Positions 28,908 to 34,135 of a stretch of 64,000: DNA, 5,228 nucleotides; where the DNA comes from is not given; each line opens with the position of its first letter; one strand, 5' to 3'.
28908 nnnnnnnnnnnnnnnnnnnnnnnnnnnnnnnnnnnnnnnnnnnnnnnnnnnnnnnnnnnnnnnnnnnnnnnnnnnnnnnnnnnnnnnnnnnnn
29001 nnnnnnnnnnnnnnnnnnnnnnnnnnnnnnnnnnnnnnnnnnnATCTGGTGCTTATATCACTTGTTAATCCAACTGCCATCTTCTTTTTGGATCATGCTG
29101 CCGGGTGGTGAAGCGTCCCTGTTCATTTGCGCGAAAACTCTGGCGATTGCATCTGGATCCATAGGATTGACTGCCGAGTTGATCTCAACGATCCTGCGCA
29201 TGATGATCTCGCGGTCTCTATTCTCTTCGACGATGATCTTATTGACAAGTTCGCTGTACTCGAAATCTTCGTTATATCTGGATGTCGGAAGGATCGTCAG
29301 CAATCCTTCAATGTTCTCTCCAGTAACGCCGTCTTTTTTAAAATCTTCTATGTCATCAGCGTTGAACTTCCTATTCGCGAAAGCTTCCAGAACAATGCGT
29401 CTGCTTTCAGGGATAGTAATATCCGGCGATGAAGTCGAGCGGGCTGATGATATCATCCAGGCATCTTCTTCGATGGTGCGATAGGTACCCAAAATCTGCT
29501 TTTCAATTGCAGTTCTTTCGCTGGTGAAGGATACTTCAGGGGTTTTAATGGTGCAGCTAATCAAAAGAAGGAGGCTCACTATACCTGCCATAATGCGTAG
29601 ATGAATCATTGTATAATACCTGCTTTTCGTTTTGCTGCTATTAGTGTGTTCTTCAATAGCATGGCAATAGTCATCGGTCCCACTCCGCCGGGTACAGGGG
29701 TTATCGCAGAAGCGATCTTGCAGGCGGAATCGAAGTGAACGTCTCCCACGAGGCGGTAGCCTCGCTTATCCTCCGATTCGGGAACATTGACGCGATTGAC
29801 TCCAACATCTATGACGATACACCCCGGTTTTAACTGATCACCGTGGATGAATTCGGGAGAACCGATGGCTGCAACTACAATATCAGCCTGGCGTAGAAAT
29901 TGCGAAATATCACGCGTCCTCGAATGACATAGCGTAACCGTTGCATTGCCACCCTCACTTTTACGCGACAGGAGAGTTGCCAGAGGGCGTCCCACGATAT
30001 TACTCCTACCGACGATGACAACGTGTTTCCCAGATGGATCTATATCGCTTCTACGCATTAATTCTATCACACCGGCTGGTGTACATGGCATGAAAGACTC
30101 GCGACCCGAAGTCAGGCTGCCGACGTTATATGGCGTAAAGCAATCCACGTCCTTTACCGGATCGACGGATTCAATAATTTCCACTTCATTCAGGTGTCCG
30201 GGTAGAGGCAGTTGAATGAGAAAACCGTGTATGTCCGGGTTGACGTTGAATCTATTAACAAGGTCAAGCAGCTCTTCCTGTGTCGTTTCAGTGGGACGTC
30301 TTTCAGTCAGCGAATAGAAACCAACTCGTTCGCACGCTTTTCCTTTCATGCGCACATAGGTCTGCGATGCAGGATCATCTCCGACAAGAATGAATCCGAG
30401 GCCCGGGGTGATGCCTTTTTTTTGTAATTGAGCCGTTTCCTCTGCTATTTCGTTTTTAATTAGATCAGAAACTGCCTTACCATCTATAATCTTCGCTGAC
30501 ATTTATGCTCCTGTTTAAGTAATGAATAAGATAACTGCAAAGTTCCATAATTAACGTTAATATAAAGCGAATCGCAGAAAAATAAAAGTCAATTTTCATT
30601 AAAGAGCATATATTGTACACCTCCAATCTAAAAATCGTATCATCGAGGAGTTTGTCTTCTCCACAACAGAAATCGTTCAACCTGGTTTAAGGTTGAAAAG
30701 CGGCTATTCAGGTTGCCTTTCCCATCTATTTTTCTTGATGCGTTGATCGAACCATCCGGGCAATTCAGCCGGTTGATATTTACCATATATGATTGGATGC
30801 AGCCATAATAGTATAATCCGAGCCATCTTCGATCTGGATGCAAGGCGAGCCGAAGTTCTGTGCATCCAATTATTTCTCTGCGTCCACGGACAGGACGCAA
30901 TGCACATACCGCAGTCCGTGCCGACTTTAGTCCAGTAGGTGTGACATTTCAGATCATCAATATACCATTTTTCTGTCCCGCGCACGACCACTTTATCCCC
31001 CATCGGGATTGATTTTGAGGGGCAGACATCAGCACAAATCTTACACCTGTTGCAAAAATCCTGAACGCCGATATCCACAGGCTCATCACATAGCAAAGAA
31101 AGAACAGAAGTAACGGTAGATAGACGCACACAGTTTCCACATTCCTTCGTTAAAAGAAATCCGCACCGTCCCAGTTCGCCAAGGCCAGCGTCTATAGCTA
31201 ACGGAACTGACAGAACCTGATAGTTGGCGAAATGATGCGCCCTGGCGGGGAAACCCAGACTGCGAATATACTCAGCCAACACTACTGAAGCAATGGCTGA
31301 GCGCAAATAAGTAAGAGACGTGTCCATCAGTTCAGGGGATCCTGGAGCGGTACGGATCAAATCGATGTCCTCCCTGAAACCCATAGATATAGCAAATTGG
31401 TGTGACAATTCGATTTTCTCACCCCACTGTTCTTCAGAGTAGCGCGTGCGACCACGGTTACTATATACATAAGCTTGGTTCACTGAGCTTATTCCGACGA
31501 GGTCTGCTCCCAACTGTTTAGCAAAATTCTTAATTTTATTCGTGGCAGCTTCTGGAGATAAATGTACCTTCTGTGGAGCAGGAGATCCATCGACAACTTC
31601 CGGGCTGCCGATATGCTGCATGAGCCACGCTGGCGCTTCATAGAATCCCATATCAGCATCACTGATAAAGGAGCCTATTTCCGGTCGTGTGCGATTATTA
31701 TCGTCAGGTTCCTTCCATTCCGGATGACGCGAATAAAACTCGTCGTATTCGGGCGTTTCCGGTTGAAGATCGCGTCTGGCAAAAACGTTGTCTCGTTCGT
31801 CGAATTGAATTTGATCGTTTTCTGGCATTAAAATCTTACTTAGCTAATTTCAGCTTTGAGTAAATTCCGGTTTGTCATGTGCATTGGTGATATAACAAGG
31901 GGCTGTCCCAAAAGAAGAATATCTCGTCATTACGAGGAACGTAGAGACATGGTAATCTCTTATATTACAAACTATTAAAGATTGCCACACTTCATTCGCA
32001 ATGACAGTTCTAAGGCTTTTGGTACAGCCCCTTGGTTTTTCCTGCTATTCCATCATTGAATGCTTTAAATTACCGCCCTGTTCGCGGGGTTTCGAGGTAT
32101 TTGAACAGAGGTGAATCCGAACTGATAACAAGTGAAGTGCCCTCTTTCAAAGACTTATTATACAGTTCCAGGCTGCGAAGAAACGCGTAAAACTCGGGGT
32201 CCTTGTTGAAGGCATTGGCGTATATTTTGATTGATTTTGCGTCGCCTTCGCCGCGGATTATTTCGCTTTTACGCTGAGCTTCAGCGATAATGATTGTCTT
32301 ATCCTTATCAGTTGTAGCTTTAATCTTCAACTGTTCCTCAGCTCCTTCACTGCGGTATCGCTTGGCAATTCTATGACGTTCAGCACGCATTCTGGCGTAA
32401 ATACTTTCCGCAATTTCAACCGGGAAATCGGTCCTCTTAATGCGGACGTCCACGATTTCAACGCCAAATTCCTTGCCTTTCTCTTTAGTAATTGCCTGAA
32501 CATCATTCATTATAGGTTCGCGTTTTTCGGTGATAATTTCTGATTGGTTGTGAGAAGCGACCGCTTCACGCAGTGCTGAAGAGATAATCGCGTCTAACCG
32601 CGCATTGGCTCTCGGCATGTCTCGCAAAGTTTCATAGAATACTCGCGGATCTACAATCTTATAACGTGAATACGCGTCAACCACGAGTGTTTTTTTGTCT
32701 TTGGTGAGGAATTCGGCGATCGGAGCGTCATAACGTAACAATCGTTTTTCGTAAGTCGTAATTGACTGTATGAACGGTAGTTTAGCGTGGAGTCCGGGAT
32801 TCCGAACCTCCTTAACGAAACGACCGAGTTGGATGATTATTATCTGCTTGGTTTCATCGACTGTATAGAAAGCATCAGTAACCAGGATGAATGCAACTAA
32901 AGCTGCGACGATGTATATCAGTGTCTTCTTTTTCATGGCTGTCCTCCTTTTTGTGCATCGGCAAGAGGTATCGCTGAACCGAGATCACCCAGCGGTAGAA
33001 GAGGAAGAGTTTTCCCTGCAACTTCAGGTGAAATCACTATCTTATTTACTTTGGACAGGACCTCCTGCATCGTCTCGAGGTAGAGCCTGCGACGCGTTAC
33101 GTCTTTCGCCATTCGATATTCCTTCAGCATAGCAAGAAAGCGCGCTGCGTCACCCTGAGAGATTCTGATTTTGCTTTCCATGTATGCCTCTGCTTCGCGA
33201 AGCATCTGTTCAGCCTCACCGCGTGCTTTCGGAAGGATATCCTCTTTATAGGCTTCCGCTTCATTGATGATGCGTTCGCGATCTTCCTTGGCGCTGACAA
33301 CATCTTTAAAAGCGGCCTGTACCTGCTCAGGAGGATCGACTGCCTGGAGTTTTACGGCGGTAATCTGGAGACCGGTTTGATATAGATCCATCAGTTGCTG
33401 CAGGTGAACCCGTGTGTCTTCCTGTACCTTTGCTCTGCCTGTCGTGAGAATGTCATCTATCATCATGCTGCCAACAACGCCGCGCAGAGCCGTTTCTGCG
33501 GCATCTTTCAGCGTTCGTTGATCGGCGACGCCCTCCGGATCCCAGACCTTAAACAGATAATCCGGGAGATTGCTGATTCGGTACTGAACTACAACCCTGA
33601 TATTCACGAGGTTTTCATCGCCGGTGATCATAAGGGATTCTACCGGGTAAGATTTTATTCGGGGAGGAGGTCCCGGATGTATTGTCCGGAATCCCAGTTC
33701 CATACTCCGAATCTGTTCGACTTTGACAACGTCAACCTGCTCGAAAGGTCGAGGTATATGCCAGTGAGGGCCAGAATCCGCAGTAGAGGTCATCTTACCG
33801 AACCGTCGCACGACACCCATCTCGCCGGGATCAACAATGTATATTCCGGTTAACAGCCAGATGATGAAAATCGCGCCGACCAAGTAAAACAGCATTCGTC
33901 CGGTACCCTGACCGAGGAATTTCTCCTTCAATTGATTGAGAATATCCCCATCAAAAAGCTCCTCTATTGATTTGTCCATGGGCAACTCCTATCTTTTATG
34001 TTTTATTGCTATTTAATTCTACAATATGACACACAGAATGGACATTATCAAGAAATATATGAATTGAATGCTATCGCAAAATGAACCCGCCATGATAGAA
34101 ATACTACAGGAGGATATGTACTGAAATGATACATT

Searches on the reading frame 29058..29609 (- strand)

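Call 26: search_protein_families(library=pfam, max_evalue=0.0001, proteins=[window:29058-29609:-])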
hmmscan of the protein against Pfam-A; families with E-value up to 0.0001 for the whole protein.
window:29058-29609:- (183 aa): 1 family
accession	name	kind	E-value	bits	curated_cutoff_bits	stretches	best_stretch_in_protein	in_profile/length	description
PF07027.17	DUF1318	-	7e-09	36.5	27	1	84-183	5-92/92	Protein of unknown function (DUF1318)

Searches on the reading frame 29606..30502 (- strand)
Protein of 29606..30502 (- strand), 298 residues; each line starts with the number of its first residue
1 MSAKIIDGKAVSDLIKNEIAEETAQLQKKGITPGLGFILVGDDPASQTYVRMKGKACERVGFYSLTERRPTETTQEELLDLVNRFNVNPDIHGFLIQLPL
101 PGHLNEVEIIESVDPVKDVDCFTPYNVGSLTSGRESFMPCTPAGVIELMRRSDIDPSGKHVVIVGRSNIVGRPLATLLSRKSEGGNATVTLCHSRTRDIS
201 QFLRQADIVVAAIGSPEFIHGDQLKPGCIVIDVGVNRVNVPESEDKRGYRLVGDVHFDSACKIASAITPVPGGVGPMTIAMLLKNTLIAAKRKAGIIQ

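Call 26: search_protein_families(library=pfam, max_evalue=0.0001, proteins=[window:29606-30502:-])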
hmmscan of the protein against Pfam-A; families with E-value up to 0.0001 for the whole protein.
window:29606-30502:- (298 aa): 2 families
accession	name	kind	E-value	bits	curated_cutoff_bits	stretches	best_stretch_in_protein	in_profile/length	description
PF02882.25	THF_DHG_CYH_C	-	1.2e-68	229.9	27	1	123-293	1-159/160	Tetrahydrofolate dehydrogenase/cyclohydrolase, NAD(P)-binding domain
PF00763.28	THF_DHG_CYH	-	2.7e-40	137.7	32.8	1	6-120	1-115/115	Tetrahydrofolate dehydrogenase/cyclohydrolase, catalytic domain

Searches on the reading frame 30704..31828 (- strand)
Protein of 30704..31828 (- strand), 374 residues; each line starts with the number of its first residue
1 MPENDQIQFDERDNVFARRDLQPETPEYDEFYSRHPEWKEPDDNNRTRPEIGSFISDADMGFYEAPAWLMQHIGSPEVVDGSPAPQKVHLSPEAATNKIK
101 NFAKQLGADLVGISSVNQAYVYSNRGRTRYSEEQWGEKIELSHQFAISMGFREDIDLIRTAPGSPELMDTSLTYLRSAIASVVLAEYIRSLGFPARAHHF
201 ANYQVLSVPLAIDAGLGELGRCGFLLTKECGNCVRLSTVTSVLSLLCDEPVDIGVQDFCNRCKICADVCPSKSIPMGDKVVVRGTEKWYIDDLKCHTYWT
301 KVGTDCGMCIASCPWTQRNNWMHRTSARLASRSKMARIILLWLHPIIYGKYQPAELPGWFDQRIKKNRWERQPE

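Call 88: search_protein_families(library=pfam, max_evalue=0.00001, proteins=[window:30704-31828:-])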
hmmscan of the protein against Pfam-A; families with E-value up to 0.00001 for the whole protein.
window:30704-31828:- (374 aa): 1 family
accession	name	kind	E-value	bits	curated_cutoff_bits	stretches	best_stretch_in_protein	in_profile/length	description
PF12838.12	Fer4_7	-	3.5e-09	37.4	27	1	259-315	2-50/52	4Fe-4S dicluster domain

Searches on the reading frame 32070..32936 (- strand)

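Call 88: search_protein_families(library=pfam, max_evalue=0.00001, proteins=[window:32070-32936:-])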
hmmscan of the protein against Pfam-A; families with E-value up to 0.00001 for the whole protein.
window:32070-32936:- (288 aa): 1 family
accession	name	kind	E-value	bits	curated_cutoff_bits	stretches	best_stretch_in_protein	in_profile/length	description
PF01145.31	Band_7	-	1.7e-32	113.3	23.6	1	25-198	2-174/176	SPFH domain / Band 7 family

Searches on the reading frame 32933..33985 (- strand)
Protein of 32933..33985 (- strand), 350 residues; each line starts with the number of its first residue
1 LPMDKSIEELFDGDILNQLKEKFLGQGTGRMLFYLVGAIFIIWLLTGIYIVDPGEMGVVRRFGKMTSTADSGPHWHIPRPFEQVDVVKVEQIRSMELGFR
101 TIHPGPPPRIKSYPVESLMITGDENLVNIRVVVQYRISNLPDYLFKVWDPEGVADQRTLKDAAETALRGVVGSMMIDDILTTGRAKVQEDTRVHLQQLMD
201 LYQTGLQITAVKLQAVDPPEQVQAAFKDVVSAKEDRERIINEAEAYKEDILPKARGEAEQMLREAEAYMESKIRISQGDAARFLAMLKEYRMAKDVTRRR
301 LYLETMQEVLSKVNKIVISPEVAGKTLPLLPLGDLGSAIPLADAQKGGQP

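Call 88: search_protein_families(library=pfam, max_evalue=0.00001, proteins=[window:32933-33985:-])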
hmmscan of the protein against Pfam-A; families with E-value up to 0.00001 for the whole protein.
window:32933-33985:- (350 aa): 1 family
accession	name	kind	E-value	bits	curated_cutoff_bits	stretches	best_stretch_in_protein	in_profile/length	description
PF01145.31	Band_7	-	4.6e-27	95.6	23.6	1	50-246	2-175/176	SPFH domain / Band 7 family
